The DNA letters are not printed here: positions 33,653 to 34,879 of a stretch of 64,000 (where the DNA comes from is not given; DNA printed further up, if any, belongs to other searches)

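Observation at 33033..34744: Minimal integrated element with SSV-type partitioned integrase at the 5' end of tRNA-Arg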

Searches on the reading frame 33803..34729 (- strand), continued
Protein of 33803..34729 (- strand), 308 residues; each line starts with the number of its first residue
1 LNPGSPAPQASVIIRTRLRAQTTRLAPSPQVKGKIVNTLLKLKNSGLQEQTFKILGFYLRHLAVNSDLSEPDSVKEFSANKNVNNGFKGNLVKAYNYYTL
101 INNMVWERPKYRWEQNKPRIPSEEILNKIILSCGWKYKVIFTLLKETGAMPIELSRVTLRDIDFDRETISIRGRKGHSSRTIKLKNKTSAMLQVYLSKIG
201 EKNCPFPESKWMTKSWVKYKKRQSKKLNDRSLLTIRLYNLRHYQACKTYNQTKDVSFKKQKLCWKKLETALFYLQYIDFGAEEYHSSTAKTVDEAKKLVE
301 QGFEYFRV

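Call 41: search_dna_similar(query=window:33806-34639:-, collection=plasmids, mode=protein, max_evalue=0.01, max_rows=25)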
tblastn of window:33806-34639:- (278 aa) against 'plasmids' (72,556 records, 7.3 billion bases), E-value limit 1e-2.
Records with a match: 13; places in all: 13; records where one place covers at least 80% of the query: 0.
Best place of each record, by identity: <60% 13.
By first word of the organism name: Klebsiella 5; Aeromonas 1; Bradyrhizobium 1; Tenacibaculum 1; Spirosoma 1; Arenibacter 1; Rossellomorea 1; Microvirga 1; Sinorhizobium 1.
By predicted mobility (MOB-suite, as given by PLSDB): conjugative 8; non-mobilizable 4; mobilizable 1.
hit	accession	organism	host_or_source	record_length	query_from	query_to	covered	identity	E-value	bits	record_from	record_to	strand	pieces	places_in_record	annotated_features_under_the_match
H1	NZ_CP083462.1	Aeromonas veronii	-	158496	47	243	71%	23.8%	5e-4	49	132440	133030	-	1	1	tyrosine-type recombinase/integrase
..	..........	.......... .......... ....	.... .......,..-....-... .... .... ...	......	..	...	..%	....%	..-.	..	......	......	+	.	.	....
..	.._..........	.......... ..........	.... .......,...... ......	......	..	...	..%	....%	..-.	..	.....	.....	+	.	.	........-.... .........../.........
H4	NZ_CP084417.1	Klebsiella michiganensis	Homo sapiens,Single strain,sputum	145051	47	243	71%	23.8%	6e-4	49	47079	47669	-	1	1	tyrosine-type recombinase/integrase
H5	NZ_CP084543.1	Klebsiella michiganensis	Homo sapiens,Single strain,sputum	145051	47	243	71%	23.8%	6e-4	49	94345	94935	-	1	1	tyrosine-type recombinase/integrase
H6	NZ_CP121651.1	Bradyrhizobium sp. CB82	Stylosanthes guianensis,cell culture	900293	84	243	58%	26.3%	2e-3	47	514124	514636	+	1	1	tyrosine-type recombinase/integrase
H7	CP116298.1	Tenacibaculum finnmarkense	Atlantic salmon (Salmo salar ...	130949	79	253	63%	22.2%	2e-3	47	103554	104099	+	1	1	tyrosine-type recombinase/integrase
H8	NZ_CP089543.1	Spirosoma oryzicola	Single cell,Surface layer of rice grains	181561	109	243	49%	27.5%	2e-4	50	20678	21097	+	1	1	tyrosine-type recombinase/integrase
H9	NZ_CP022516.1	Arenibacter algicola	Skeletonema marinoi strain ST54,Cell ...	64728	106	253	53%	24.4%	6e-4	49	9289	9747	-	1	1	tyrosine-type recombinase/integrase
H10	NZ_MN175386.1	Klebsiella pneumoniae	-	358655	47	167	44%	28.7%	4e-3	46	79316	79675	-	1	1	tyrosine-type recombinase/integrase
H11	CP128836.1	Rossellomorea sp. AcN35-11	-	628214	109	243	49%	25.7%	1e-3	47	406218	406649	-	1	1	xerS: tyrosine recombinase XerS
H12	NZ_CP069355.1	Microvirga sp. VF16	Vachellia farnesiana,Cell culture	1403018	105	168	23%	39.1%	7e-4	48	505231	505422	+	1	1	none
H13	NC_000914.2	Sinorhizobium fredii NGR234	-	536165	81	168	32%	27.7%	6e-3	45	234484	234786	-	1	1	tyrosine-type recombinase/integrase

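Call 42: search_solved_structures(query=A1, max_evalue=10)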
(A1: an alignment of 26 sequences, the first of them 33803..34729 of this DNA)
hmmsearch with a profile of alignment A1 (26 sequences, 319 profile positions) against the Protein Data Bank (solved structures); distinct sequences matched with E-value up to 10: 15.
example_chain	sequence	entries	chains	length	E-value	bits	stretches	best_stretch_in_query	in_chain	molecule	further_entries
4a8e_A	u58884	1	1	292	1.8e-20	76.6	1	41-277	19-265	PROBABLE TYROSINE RECOMBINASE XERC-LIKE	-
5hxy_A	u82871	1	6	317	2.2e-13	53.3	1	70-278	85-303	Tyrosine recombinase XerA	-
2a3v_A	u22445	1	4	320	8e-12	48.2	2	112-197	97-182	site-specific recombinase IntI4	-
1a0p_A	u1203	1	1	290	2.8e-09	39.8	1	136-276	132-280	SITE-SPECIFIC RECOMBINASE XERD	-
5dcf_A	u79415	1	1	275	3.8e-09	39.4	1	138-276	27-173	Tyrosine recombinase XerD,DNA translocase FtsK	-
5jjv_A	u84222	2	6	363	2.7e-07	33.3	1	124-275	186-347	Tyrosine recombinase XerH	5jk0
9i5v_14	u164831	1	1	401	0.00028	23.4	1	136-280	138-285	Ribosome-associated translation inhibitor RaiA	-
8v3b_a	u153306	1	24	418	0.023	17.1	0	128-167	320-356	O43_129_+4 component B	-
5dor_A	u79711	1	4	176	0.054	15.9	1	238-275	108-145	Integrase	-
1aih_A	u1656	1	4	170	0.14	14.5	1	200-275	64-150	HP1 INTEGRASE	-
5c6k_A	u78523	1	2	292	0.17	14.2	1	236-275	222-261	Integrase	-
3h3e_A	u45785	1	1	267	0.46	12.8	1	142-311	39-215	uncharacterized protein Tm1679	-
5vfz_A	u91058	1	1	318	0.51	12.7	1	116-277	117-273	Gp33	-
6emz_A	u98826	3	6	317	0.85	11.9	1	116-172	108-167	Int protein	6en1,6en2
6en0_A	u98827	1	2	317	1.1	11.6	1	116-172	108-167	Int protein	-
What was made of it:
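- On SSV-type / suicidal integrases (SSV, pTN3-like, pT26-2-like): A PDB profile search at E<=10 lists XerA, IntI4, XerD and XerH but no SSV1 Int (call 42).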

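Call 82: search_protein_families(library=pfam, alignment_id=A4, max_evalue=0.1)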
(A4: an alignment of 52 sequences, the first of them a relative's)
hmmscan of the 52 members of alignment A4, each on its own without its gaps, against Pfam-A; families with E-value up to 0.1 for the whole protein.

A. member 1, P0002 (289 aa): 1 family
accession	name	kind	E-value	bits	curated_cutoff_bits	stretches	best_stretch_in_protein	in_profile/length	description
PF00589.27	Phage_integrase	-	2.3e-10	41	27.1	1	107-244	24-166/172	Phage integrase family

B. families by the number of members that match (of 52 scanned): 21 families
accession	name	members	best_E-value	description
PF00589.27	Phage_integrase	52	1.6e-26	Phage integrase family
PF22532.2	WIV_dom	7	0.0012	Nonstructural protein, WIV domain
PF25208.1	DUF7838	3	0.00018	Domain of unknown function (DUF7838)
PF03811.18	Zn_ribbon_InsA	2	2.8e-06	InsA N-terminal domain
PF12760.12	Zn_ribbon_IS1595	2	0.0071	Transposase zinc-ribbon domain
PF17450.8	Melibiase_2_C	2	0.018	Alpha galactosidase A C-terminal beta sandwich domain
PF09810.15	Exo5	1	0.014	Exonuclease V - a 5' deoxyribonuclease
PF23455.1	DUF7129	1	0.014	Domain of unknown function (DUF7129)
PF08273.17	Zn_Ribbon_Prim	1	0.03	Zinc-binding domain of primase-helicase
PF21349.2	RUBY_RBDX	1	0.031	Rubrerythrin, rubredoxin-like domain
PF18689.6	PriX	1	0.034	Primase X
PF01096.23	Zn_ribbon_TFIIS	1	0.037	Transcription factor S-II (TFIIS)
PF05322.16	NinE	1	0.046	NINE Protein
PF05876.18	GpA_ATPase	1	0.048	Phage terminase large subunit gpA, ATPase domain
PF18735.6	HEPN_RiboL-PSP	1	0.062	RiboL-PSP-HEPN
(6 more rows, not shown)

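Call 83: predict_structure(alignment_id=A4)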
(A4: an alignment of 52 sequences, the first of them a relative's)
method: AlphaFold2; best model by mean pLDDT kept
length: 289 residues; sequences in the alignment: 52
mean_pLDDT: 91.3   pTM: 0.71
mean pLDDT of the five models: 91.3, 89.9, 89.9, 89.5, 89.5
residues with pLDDT >= 90: 219; 70-90: 56; 50-70: 11; < 50: 3
segments of 3 or more residues with pLDDT < 50: 249-251
pLDDT, mean of each block of 10 residues (from residue 1): 90 92 95 96 95 89 96 92 76 94 97 97 96 97 92 98 95 91 98 96 95 91 89 89 63 78 94 92 85
secondary structure, 60 per line:
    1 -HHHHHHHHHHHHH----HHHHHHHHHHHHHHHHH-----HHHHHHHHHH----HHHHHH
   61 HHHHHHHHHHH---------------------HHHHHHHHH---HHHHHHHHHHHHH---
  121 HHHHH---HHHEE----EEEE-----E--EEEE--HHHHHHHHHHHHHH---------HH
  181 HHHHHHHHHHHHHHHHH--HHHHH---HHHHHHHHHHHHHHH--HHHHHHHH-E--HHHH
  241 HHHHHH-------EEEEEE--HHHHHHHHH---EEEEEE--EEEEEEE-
elements in order: H2-14 H19-35 H41-50 H55-71 H93-101 H105-117 H121-125 E138-141 E150-153 H156-169 H179-197 H200-204 H208-222 H225-232 H237-246 E254-259 H262-270 E274-279 E282-288
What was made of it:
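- The AF2 model (pLDDT 91) has helix 1 starting at residue 2 of P0002, which begins VKGK (call 83). That region forms the last two beta-strands of a C-terminal mini-domain (call 83).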

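Call 86: fold_search(model_id=the predicted structure, library=pdb)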
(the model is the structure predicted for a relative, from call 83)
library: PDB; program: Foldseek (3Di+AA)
matches with E <= 10: 224; with E <= 0.001: 74
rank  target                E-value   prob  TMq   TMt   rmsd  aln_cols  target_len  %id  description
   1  5hxy_D                1.7e-10  1.00  0.47  0.50  14.0       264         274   18  Crystal structure of XerA recombinase (released 2017-02-01)
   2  5hxy_A                2.3e-10  1.00  0.48  0.49  13.3       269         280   17  Crystal structure of XerA recombinase (released 2017-02-01)
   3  5hxy_C                1.6e-09  1.00  0.46  0.48  13.7       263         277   18  Crystal structure of XerA recombinase (released 2017-02-01)
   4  5hxy_B                1.7e-09  1.00  0.47  0.49  13.6       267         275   17  Crystal structure of XerA recombinase (released 2017-02-01)
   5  2a3v_A                2.4e-09  1.00  0.59  0.55   6.2       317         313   15  Structural basis for broad DNA-specificity in integron recombination (released 2006-05-02)
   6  2a3v_C                3.5e-09  1.00  0.59  0.54   5.8       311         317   16  Structural basis for broad DNA-specificity in integron recombination (released 2006-05-02)
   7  4a8e                  4.1e-09  1.00  0.46  0.50  10.2       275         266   17  The structure of a dimeric Xer recombinase from archaea (released 2012-12-05)
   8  2a3v_B                1.2e-08  1.00  0.55  0.51   6.7       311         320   15  Structural basis for broad DNA-specificity in integron recombination (released 2006-05-02)
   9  5hxy_F                1.5e-08  1.00  0.46  0.50  13.1       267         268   17  Crystal structure of XerA recombinase (released 2017-02-01)
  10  6emy_A                6.4e-08  1.00  0.63  0.59   7.0       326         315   12  Structure of the Tn1549 transposon Integrase (aa 82-397, Y379F) in complex with transposon right end DNA (released 2018-04-04)
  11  6emz_A                1.0e-07  1.00  0.59  0.55   6.9       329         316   14  Structure of the Tn1549 transposon Integrase (aa 82-397, R225K) in complex with circular intermediate DNA (CI5-DNA) (released 2018-04-04)
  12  6en2_A                1.2e-07  1.00  0.62  0.57   6.8       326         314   13  Structure of the Tn1549 transposon Integrase (aa 82-397, R225K) in complex with a circular intermediate DNA (CI6b-DNA) (released 2018-04-04)
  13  6emy_B                2.2e-07  1.00  0.61  0.56   6.9       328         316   14  Structure of the Tn1549 transposon Integrase (aa 82-397, Y379F) in complex with transposon right end DNA (released 2018-04-04)
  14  5jk0_C                3.4e-07  1.00  0.54  0.46   6.5       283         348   17  Crystal structure of XerH site-specific recombinase bound to difH substrate: pre-cleavage complex (released 2016-12-28)
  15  5jjv_B                4.4e-07  1.00  0.55  0.46   7.0       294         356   18  Crystal structure of XerH site-specific recombinase bound to palindromic difH substrate: post-cleavage complex (released 2016-12-28)
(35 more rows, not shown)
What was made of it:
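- On SSV-type / suicidal integrases (SSV, pTN3-like, pT26-2-like): The 50 Foldseek hits shown are XerA, IntI4, Tn1549 Int, XerH, lambda Int, Cre and similar enzymes (call 86).
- On Tyrosine recombinase superfamily (PF00589): The AF2 model has pLDDT 91 and Foldseek probability 1.00 to XerA (calls 83, 86).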

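Call 88: search_solved_structures(query=A4, max_evalue=0.000001, show_alignments=4)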
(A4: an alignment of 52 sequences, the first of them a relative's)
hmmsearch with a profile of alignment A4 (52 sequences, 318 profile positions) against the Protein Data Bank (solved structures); distinct sequences matched with E-value up to 0.000001: 7.
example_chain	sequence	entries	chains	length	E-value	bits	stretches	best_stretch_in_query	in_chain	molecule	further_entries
4a8e_A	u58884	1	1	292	6.5e-26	94.3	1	32-278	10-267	PROBABLE TYROSINE RECOMBINASE XERC-LIKE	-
5hxy_A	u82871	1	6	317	7.5e-20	74.4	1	69-279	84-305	Tyrosine recombinase XerA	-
2a3v_A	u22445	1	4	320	4e-18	68.7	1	112-197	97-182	site-specific recombinase IntI4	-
5dcf_A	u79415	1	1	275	1.2e-13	54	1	138-277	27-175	Tyrosine recombinase XerD,DNA translocase FtsK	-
1a0p_A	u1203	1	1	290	1.2e-13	54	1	137-277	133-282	SITE-SPECIFIC RECOMBINASE XERD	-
5jjv_A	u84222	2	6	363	4.9e-11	45.4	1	125-278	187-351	Tyrosine recombinase XerH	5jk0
9i5v_14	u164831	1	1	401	5.6e-08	35.4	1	136-279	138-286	Ribosome-associated translation inhibitor RaiA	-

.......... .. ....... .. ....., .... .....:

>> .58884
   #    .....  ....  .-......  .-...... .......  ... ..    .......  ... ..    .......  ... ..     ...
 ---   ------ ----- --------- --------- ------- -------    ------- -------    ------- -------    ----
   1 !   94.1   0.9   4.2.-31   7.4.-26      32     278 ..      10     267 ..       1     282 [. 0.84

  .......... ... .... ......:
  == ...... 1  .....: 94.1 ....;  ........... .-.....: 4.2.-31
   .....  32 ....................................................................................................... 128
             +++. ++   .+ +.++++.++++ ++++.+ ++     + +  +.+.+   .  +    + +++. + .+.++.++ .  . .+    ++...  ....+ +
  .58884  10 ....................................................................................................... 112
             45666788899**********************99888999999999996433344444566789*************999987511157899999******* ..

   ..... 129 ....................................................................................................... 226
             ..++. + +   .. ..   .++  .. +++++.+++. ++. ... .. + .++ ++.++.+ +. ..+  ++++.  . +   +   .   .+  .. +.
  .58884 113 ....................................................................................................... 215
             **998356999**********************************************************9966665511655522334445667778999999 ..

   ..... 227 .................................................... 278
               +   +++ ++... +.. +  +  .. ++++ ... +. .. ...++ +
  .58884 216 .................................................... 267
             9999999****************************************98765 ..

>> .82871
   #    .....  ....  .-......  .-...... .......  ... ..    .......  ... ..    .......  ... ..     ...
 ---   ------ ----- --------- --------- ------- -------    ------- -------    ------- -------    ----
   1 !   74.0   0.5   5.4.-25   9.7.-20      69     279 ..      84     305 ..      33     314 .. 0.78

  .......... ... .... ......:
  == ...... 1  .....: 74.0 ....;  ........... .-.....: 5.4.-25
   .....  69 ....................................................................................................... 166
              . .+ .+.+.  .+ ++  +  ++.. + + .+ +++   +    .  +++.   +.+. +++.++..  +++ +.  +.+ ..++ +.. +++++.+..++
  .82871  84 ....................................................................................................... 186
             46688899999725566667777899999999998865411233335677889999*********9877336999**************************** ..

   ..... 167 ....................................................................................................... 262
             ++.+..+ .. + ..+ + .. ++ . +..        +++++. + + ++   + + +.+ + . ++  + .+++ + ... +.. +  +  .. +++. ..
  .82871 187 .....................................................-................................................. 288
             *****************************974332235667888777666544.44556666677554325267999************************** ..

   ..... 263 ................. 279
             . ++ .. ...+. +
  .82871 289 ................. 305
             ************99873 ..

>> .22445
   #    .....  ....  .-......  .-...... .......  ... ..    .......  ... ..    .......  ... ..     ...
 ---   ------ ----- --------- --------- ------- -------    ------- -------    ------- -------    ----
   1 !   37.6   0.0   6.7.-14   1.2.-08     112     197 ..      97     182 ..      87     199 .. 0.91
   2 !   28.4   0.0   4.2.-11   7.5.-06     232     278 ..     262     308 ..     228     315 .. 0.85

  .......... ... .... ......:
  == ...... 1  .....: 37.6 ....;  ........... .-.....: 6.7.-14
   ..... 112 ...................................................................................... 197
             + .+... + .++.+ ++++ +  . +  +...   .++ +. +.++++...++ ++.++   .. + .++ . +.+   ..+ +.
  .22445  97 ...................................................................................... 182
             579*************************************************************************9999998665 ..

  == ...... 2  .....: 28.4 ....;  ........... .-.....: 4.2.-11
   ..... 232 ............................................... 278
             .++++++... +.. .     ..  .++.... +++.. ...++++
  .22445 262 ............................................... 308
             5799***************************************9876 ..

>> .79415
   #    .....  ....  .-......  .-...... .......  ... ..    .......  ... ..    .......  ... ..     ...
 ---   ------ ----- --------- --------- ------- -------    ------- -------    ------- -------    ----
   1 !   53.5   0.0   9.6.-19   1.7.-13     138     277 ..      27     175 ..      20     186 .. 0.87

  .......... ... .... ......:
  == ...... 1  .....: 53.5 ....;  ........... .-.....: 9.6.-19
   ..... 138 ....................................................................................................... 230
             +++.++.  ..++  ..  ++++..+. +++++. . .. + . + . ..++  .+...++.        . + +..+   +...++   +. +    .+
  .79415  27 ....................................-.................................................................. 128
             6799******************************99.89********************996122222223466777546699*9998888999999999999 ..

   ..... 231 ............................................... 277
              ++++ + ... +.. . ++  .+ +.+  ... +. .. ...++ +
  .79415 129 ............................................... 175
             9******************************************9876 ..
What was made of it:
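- On Tyrosine recombinase superfamily (PF00589): The profile matches 4a8e at E 6.5e-26 (call 88).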

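Call 95: find_related_loci(query=A4, collection=viral_contigs, flank=10000)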
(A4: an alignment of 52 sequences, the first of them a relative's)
Query A4 (289 aa) in viral_contigs; peptide patterns used: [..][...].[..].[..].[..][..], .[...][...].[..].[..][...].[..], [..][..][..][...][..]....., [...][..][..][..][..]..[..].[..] (x = any residue, [..] = any of these).
600 stretches matched a pattern (row limit reached: there are more); 10 encode a relative of the query (tblastn E <= 1e-3); 10 distinct loci.
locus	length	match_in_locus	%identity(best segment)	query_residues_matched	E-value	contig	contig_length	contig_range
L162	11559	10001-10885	32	1-289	2e-37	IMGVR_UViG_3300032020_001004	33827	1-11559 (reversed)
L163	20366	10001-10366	33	117-248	7e-14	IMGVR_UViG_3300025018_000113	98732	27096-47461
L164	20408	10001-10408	31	109-245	6e-11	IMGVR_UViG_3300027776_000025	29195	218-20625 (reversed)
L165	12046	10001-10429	28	110-246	1e-9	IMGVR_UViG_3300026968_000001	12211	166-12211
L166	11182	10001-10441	26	101-233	1e-6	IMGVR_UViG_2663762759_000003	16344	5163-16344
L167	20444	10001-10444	27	77-215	1e-5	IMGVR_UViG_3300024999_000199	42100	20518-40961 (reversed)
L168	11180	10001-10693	21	2-235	1e-5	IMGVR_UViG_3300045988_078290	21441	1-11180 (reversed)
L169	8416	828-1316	25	111-241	2e-5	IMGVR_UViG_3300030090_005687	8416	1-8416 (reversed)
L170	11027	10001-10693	22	2-235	2e-5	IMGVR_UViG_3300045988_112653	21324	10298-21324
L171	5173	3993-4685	22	2-235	2e-5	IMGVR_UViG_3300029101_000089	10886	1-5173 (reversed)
